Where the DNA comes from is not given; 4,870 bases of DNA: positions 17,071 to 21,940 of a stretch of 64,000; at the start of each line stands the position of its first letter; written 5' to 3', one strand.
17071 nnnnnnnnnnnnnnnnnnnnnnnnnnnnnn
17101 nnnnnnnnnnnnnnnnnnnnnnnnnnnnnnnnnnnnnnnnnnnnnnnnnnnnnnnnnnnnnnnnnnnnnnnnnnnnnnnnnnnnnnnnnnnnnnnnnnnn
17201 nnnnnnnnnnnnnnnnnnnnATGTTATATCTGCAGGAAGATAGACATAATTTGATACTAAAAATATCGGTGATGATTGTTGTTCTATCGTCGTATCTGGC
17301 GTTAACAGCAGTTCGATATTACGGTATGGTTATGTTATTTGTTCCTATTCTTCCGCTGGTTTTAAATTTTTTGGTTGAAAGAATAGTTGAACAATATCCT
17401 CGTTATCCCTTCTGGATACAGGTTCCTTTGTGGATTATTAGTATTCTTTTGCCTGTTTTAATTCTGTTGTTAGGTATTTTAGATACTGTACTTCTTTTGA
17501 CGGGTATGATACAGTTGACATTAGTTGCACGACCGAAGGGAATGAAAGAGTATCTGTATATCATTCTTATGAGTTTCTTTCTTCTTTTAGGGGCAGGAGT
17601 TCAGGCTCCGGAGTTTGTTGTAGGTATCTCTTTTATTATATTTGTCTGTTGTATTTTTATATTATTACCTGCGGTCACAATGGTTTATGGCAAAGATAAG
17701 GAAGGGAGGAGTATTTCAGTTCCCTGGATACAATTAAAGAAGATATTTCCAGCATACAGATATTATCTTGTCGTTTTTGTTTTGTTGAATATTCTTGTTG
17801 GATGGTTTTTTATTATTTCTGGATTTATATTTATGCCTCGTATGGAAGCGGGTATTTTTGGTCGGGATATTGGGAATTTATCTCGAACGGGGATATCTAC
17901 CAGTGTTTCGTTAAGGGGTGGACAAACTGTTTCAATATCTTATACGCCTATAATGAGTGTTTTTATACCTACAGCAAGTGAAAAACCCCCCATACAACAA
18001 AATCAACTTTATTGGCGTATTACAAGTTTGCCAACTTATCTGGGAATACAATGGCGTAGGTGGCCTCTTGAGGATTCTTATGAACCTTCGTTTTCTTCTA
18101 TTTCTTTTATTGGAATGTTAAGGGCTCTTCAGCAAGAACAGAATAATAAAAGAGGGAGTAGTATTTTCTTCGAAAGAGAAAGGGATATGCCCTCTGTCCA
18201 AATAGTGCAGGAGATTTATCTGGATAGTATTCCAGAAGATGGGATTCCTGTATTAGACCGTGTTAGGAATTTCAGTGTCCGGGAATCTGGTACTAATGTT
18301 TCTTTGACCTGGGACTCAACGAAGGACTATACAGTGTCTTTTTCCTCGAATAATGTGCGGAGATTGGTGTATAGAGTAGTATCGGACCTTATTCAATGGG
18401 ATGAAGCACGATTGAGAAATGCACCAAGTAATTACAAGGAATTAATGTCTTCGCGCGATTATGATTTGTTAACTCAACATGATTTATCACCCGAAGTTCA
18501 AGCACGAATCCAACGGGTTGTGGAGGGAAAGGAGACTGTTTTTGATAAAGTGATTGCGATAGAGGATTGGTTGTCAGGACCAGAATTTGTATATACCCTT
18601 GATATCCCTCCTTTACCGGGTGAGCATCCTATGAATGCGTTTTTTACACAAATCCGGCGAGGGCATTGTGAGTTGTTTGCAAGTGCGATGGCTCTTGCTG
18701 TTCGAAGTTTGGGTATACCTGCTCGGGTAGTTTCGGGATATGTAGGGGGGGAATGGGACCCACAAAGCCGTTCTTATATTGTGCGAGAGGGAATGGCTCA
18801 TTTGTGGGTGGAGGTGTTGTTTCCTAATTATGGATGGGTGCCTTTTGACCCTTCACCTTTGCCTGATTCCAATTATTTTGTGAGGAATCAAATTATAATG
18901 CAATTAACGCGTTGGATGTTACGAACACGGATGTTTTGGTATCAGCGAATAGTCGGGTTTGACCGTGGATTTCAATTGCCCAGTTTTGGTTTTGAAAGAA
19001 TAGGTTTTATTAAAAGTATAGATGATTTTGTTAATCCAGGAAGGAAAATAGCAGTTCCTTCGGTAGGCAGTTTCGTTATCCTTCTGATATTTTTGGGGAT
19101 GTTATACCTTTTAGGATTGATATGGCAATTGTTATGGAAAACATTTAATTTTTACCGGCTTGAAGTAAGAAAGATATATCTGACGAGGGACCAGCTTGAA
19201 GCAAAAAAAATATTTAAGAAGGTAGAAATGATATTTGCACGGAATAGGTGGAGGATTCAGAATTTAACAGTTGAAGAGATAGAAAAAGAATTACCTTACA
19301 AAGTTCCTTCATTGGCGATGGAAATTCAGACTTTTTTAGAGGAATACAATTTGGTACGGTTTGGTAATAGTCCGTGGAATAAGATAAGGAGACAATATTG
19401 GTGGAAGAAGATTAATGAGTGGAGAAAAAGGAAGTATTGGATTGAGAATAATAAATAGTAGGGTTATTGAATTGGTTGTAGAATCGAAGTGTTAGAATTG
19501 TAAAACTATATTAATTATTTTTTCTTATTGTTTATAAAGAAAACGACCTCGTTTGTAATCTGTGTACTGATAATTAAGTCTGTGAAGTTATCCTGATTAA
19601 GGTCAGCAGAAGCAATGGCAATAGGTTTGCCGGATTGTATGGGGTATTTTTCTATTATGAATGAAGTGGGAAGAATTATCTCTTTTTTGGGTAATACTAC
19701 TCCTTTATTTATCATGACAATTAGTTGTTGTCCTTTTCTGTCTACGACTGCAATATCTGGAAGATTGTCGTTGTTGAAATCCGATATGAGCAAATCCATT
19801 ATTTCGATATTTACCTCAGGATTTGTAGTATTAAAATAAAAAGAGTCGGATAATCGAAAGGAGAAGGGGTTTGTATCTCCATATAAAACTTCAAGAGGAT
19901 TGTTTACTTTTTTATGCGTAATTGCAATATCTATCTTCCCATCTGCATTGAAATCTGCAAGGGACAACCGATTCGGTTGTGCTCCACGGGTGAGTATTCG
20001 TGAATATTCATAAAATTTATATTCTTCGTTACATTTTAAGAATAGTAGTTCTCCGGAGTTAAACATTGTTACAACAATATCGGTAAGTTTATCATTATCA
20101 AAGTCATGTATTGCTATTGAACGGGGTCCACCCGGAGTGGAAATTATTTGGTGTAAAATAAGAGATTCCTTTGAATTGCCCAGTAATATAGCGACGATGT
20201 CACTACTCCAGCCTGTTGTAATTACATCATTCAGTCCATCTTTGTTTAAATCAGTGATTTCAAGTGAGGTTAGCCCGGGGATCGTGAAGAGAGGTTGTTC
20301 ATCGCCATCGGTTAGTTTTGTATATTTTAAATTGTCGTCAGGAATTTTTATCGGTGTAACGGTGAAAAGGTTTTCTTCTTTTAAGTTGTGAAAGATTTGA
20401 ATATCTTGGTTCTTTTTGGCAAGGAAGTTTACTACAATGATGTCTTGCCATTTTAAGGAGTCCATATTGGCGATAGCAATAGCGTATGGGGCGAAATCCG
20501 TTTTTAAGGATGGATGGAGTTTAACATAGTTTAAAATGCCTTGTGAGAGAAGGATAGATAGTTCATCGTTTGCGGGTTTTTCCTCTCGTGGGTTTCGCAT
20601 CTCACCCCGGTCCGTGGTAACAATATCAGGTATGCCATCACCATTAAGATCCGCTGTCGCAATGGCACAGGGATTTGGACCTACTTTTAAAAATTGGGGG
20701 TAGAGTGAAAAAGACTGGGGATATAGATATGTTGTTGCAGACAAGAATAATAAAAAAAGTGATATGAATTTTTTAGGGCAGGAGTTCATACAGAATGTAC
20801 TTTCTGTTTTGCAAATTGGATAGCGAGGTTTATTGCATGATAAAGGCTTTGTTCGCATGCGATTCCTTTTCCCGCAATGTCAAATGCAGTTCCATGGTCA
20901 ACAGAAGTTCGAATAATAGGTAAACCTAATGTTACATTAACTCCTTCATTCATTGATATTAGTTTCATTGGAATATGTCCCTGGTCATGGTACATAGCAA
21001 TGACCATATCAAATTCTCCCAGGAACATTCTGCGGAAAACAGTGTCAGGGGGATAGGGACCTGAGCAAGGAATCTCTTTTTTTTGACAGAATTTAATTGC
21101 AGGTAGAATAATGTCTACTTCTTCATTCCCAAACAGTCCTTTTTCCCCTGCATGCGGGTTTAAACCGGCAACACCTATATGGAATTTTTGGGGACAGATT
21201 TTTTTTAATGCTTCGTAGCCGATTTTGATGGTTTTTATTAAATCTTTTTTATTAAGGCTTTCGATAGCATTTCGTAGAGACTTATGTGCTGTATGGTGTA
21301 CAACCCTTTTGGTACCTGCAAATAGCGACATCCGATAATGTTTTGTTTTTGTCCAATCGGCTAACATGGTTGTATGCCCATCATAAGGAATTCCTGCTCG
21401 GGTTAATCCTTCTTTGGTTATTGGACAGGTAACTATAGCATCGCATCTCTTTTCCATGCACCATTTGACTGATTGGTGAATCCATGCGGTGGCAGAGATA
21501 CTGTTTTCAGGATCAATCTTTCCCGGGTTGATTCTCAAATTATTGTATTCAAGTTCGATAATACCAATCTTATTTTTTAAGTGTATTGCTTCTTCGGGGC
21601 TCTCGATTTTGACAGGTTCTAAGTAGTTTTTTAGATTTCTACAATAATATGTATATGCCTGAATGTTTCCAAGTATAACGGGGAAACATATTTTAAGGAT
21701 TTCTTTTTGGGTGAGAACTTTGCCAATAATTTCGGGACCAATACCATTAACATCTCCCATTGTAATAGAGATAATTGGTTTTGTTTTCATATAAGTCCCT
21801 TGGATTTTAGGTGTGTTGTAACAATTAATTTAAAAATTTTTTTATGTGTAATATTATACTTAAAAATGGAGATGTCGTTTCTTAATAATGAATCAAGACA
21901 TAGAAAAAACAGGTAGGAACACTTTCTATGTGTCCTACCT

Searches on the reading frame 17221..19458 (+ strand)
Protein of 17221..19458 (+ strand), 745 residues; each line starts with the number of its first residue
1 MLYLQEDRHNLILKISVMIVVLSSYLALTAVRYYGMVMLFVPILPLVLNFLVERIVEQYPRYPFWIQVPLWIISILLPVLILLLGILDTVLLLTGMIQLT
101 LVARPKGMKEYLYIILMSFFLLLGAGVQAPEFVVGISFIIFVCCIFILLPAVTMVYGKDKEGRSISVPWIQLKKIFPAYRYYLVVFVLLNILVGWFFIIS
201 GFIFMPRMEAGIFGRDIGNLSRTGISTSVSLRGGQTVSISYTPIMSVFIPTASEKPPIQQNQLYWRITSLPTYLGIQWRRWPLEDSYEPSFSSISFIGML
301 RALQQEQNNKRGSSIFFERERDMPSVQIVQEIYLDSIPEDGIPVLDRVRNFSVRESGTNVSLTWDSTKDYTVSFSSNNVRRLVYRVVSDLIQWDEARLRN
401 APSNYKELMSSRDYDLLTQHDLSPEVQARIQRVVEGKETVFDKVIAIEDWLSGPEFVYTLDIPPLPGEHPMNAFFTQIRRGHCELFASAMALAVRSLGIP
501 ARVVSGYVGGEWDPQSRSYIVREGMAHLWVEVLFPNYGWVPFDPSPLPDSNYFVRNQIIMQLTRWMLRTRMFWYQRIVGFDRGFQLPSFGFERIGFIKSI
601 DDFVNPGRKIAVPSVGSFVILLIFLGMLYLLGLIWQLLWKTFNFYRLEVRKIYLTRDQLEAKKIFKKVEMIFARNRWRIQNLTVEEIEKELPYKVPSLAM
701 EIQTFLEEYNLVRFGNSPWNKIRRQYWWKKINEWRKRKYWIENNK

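Call 72: search_protein_families(library=pfam, proteins=[window:17221-19458:+], max_evalue=0.00001)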
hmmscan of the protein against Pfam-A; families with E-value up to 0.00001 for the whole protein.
window:17221-19458:+ (745 aa): 2 families
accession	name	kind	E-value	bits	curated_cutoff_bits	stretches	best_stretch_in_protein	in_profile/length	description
PF01841.26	Transglut_core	-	2.2e-25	89.5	23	1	430-544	4-108/108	Transglutaminase-like superfamily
PF11992.13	TgpA_N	-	1.3e-18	67.6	30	1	20-392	3-330/333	TgpA N-terminal domain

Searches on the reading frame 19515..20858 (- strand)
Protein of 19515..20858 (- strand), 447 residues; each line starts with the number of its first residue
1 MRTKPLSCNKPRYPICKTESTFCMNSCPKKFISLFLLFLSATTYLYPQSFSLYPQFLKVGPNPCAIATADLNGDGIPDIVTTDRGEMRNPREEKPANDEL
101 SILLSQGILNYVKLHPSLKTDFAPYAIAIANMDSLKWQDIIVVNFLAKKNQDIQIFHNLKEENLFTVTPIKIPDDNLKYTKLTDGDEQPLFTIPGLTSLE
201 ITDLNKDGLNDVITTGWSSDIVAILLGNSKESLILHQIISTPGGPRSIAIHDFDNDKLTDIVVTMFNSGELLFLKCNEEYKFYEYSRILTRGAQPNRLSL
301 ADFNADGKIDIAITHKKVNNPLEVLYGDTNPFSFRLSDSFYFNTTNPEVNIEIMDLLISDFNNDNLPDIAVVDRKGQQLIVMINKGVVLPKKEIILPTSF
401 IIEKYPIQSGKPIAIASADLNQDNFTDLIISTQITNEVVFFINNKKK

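Call 72: search_protein_families(library=pfam, proteins=[window:19515-20858:-], max_evalue=0.00001)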
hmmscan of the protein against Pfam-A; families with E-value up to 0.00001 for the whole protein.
window:19515-20858:- (447 aa): 2 families
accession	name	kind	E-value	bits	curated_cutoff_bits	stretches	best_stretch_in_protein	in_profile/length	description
PF13517.12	FG-GAP_3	-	7.3e-30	103.8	26.9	2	203-263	1-61/61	FG-GAP-like repeat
PF01839.29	FG-GAP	-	2.1e-20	72.6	22.1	0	65-82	4-21/37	FG-GAP repeat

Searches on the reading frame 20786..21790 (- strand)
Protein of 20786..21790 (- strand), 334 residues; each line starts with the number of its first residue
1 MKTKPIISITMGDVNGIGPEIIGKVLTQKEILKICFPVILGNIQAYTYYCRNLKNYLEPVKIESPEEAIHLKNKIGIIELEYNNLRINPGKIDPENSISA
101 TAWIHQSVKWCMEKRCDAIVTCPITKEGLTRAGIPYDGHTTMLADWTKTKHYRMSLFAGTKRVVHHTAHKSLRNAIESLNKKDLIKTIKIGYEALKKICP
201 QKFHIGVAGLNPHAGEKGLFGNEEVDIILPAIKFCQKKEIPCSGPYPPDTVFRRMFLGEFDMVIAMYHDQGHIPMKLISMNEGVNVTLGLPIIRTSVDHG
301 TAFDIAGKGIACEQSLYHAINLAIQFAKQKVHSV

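Call 72: search_protein_families(library=pfam, proteins=[window:20786-21790:-], max_evalue=0.00001)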
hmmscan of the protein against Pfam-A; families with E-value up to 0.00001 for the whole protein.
window:20786-21790:- (334 aa): 1 family
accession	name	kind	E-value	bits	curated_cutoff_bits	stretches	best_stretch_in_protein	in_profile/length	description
PF04166.17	PdxA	-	8.2e-93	311.3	27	1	34-323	2-286/286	Pyridoxal phosphate biosynthetic protein PdxA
